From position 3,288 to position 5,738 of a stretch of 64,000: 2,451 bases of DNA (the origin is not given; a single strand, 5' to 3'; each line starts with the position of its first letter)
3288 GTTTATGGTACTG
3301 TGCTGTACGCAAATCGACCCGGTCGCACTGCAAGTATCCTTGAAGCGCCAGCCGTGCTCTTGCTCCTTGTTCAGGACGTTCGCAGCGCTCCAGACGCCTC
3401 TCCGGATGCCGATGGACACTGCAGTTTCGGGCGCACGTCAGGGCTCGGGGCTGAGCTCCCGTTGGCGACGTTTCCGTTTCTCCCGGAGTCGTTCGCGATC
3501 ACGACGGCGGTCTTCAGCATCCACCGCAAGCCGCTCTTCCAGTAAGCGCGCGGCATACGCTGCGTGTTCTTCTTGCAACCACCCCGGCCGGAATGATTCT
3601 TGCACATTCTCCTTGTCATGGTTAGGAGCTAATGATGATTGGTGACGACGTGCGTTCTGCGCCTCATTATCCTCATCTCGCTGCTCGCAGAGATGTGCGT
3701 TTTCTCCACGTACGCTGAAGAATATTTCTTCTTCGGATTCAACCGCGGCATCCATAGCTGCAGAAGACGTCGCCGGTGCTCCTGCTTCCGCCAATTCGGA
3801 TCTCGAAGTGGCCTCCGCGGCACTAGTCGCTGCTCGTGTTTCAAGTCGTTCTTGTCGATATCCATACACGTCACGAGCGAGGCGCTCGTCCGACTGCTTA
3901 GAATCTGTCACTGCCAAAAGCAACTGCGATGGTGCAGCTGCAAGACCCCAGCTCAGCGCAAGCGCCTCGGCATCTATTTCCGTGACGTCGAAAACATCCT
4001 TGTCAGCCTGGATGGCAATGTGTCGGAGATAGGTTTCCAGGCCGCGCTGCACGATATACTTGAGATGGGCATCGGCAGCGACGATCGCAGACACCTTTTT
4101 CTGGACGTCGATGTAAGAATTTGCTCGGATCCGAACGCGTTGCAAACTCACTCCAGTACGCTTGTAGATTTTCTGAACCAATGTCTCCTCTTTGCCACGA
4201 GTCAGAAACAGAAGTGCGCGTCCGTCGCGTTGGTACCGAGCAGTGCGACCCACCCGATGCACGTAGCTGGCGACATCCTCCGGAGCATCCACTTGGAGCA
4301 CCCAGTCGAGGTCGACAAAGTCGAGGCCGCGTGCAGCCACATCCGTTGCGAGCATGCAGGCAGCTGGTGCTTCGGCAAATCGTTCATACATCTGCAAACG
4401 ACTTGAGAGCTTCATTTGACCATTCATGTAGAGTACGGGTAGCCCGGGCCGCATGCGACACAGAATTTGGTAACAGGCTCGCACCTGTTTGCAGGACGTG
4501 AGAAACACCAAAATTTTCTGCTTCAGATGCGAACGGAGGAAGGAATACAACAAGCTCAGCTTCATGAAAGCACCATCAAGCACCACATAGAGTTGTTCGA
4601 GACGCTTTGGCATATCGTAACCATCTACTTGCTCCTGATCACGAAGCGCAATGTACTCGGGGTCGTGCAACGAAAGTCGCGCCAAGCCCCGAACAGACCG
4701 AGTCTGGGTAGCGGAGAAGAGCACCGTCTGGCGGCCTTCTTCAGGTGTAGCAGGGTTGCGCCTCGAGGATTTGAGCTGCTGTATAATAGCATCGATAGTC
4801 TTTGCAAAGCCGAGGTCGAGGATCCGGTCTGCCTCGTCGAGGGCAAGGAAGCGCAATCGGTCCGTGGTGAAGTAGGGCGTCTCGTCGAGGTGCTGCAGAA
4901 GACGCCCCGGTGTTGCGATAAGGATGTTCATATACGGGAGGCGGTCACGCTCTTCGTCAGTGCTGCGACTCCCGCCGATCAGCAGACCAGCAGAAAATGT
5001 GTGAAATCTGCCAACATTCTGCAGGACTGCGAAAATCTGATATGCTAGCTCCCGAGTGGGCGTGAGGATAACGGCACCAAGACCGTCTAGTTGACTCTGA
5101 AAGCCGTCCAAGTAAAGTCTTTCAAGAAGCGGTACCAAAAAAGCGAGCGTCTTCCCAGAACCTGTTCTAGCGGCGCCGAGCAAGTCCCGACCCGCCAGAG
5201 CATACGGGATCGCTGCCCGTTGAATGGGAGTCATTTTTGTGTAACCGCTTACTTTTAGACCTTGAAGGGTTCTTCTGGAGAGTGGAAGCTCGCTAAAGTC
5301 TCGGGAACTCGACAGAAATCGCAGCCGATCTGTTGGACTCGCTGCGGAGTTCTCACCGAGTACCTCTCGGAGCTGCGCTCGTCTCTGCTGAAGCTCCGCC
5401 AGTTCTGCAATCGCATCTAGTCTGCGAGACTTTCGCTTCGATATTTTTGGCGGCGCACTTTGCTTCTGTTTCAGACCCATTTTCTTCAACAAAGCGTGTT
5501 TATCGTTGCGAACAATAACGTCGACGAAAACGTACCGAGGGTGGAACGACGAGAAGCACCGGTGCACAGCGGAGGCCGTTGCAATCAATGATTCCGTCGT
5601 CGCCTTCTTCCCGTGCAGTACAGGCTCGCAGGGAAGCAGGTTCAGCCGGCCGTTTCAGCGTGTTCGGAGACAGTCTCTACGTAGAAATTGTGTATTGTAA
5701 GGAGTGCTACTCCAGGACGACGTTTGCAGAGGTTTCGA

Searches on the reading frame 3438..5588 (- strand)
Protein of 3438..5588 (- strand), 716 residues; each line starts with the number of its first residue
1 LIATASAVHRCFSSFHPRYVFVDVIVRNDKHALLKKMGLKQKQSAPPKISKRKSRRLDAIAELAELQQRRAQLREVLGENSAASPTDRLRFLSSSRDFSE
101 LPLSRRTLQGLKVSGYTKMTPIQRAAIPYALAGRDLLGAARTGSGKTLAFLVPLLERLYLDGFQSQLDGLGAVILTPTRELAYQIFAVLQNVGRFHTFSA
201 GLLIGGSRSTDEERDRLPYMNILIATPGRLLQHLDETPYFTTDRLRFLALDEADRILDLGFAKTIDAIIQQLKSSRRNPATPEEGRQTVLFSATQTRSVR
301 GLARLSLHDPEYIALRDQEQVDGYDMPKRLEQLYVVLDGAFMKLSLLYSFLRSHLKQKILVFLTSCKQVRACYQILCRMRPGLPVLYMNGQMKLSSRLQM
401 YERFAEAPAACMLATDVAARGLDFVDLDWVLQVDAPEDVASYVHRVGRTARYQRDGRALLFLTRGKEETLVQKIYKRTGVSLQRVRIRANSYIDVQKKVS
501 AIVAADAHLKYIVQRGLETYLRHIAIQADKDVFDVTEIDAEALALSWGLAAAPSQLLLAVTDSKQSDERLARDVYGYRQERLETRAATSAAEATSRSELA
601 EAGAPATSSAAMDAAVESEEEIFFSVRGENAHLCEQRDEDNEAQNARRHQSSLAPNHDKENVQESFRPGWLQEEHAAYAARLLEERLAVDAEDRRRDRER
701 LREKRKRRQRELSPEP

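Call 46: search_protein_families(library=pfam, proteins=[window:3438-5588:-], max_evalue=0.001)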
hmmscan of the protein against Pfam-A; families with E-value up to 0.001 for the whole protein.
window:3438-5588:- (716 aa): 3 families
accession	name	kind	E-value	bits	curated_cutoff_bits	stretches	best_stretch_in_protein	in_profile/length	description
PF00270.35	DEAD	-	3.3e-41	141.2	26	1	120-299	1-164/167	DEAD/DEAH box helicase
PF00271.37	Helicase_C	-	6e-23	81.6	23.5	1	343-452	2-109/110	Helicase conserved C-terminal domain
PF13959.11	CTE_SPB4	-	8.7e-08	32.5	27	1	507-554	2-51/52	ATP-dependent rRNA helicase SPB4-like, C-terminal extension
